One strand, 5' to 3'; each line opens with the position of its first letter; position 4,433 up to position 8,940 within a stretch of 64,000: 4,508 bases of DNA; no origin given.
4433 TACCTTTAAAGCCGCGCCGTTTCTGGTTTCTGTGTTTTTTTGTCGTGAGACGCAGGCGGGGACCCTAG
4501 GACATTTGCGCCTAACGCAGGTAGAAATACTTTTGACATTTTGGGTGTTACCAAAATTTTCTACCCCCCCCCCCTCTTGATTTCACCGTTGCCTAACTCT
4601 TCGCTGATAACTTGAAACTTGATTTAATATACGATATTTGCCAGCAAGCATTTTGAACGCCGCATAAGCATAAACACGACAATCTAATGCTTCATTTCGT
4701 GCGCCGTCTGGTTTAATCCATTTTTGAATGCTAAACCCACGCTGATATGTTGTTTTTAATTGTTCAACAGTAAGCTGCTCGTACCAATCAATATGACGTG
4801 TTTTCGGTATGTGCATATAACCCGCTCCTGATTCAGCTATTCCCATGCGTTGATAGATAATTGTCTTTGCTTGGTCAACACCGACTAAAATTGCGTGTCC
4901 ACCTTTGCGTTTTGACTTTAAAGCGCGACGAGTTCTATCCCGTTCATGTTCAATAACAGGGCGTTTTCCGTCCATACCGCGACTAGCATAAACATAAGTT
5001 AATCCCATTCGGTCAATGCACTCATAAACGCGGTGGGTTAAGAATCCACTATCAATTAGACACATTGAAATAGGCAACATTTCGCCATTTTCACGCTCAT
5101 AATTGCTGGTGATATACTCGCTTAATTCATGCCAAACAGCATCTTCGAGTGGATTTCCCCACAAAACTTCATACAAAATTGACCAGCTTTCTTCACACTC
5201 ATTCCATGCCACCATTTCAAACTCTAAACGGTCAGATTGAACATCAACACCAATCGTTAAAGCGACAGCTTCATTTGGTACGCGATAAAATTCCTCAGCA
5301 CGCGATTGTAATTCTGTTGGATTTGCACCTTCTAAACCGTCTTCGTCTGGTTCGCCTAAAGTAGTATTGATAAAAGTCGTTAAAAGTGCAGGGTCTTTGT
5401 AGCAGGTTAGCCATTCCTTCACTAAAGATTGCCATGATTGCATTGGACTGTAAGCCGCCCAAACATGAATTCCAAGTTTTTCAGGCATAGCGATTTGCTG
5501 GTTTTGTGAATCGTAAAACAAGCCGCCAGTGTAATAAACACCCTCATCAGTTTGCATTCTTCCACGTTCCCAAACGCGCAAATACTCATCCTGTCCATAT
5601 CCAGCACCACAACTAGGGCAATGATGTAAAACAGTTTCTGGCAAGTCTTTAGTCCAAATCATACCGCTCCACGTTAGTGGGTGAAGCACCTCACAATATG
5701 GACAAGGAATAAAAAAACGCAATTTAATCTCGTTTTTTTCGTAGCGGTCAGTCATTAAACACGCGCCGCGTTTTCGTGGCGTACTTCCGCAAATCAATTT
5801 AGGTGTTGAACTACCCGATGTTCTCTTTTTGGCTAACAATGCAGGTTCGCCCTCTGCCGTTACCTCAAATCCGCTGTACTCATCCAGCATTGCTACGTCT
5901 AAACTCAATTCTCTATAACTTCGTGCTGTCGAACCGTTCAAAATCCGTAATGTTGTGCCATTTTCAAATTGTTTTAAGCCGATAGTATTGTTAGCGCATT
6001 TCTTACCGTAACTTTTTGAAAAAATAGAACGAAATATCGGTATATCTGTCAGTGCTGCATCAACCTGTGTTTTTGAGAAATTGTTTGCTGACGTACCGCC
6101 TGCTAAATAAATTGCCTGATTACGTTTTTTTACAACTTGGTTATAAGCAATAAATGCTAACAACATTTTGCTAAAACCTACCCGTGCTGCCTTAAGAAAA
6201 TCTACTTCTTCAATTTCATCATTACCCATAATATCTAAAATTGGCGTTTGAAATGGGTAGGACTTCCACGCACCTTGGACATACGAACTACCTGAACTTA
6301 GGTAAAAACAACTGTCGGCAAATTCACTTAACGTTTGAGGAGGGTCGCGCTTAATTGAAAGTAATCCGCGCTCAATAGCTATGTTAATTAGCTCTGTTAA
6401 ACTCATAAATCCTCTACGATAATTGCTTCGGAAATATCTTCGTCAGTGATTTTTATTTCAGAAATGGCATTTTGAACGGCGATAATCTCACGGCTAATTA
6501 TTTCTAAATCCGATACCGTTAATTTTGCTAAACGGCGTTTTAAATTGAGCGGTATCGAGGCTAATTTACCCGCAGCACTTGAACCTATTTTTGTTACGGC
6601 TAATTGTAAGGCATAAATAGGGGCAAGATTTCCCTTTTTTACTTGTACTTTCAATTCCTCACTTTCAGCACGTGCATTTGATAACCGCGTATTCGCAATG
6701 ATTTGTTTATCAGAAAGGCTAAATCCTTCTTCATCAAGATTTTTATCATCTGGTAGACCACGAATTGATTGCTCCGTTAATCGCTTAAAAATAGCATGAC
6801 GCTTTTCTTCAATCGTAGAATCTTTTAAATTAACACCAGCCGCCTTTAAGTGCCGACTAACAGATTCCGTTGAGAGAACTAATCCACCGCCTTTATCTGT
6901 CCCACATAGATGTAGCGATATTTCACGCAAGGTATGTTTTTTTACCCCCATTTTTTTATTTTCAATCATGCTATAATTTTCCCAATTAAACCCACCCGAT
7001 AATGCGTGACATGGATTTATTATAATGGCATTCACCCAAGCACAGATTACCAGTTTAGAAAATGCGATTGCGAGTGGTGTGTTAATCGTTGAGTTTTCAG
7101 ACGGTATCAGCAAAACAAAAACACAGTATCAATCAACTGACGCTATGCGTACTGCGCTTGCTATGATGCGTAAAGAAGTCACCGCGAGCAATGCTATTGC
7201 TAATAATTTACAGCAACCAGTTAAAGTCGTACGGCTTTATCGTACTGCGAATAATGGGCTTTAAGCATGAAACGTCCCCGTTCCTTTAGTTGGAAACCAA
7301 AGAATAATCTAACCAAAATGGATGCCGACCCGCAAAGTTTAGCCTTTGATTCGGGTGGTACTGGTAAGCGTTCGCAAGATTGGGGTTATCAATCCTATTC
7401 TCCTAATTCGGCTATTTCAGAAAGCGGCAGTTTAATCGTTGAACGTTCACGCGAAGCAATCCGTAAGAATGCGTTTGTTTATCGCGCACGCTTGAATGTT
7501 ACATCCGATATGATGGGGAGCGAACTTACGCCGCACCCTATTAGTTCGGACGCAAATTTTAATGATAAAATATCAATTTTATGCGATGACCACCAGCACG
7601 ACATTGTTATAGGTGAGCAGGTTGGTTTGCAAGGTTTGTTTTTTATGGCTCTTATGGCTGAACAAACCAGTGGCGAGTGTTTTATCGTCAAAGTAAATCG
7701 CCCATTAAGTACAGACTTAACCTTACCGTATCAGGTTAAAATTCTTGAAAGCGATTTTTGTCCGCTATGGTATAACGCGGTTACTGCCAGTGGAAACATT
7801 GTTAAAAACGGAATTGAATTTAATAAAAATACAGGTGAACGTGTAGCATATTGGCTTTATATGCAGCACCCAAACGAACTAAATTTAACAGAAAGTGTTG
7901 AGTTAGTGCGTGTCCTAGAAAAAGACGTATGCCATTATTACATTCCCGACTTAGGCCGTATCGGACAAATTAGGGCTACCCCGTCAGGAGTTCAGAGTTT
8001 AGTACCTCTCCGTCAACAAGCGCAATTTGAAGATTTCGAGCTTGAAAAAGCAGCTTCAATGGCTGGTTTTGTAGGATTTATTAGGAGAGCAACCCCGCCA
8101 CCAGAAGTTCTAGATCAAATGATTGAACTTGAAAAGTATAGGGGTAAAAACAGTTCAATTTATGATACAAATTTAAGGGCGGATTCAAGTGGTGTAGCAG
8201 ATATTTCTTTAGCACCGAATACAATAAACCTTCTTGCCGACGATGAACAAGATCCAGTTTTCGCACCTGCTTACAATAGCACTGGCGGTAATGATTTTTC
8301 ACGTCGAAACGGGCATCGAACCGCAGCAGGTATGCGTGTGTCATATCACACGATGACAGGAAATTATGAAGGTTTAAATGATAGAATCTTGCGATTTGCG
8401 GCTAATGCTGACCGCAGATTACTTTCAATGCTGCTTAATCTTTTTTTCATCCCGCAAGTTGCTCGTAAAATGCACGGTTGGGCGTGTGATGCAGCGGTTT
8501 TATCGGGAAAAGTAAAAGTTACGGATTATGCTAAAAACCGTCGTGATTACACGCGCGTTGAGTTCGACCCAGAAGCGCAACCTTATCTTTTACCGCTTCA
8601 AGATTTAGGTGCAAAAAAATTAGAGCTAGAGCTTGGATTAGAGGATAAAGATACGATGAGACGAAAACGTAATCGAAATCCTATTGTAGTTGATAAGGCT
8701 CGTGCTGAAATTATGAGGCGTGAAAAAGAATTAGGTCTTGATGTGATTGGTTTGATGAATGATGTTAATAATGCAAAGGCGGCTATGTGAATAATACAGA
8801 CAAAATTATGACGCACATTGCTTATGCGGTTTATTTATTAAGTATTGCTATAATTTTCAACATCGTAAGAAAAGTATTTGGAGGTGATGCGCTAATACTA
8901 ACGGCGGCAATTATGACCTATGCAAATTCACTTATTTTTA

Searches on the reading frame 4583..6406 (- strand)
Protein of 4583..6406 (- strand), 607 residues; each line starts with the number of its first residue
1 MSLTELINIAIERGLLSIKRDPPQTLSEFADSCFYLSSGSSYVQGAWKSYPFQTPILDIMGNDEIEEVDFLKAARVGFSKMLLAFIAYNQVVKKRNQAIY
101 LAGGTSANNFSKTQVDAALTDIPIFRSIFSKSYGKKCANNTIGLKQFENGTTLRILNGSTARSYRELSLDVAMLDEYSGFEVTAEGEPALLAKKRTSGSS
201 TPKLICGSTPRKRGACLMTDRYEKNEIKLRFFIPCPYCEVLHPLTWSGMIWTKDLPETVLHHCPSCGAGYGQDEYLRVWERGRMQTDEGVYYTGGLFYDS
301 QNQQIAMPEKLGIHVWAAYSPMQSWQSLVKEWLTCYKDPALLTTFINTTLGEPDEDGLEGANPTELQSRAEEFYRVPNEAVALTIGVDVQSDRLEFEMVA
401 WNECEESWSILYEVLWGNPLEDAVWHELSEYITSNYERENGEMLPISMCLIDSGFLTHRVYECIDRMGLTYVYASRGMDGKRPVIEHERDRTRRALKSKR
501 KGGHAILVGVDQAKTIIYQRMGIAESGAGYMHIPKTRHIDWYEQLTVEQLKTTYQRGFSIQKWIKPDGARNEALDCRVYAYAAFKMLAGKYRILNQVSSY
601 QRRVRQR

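Call 90: search_protein_families(library=pfam, proteins=[window:4583-6406:-], max_evalue=0.00001)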
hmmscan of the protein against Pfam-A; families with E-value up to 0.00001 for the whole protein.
window:4583-6406:- (607 aa): 2 families
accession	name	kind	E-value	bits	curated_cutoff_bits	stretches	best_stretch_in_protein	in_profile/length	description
PF20454.4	GpA_nuclease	-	1.3e-77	261.3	22.5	1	311-587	2-287/294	Terminase large subunit gpA, endonuclease domain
PF05876.18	GpA_ATPase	-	6.2e-43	147.7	25.6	1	43-282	3-245/247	Phage terminase large subunit gpA, ATPase domain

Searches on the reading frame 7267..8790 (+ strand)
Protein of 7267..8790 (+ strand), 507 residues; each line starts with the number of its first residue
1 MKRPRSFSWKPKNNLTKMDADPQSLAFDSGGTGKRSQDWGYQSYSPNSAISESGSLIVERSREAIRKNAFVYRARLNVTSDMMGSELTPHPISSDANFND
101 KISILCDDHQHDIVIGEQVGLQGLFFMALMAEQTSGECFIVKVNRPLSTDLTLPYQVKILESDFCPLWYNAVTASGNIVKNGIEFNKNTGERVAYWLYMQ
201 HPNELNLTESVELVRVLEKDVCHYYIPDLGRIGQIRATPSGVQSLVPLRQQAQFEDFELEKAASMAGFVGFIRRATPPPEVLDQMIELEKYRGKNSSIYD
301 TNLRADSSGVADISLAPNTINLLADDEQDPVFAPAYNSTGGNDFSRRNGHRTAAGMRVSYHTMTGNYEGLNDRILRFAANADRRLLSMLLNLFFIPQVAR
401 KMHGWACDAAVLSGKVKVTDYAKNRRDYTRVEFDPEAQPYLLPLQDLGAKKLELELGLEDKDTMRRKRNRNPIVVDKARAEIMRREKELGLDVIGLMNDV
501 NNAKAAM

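Call 90: search_protein_families(library=pfam, proteins=[window:7267-8790:+], max_evalue=0.00001)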
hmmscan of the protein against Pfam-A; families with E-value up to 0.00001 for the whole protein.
window:7267-8790:+ (507 aa): 1 family
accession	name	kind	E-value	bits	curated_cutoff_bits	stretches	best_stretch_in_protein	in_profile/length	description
PF05136.18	Phage_portal_2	-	2.8e-51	175.2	32.9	1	33-388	2-352/354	Phage portal protein, lambda family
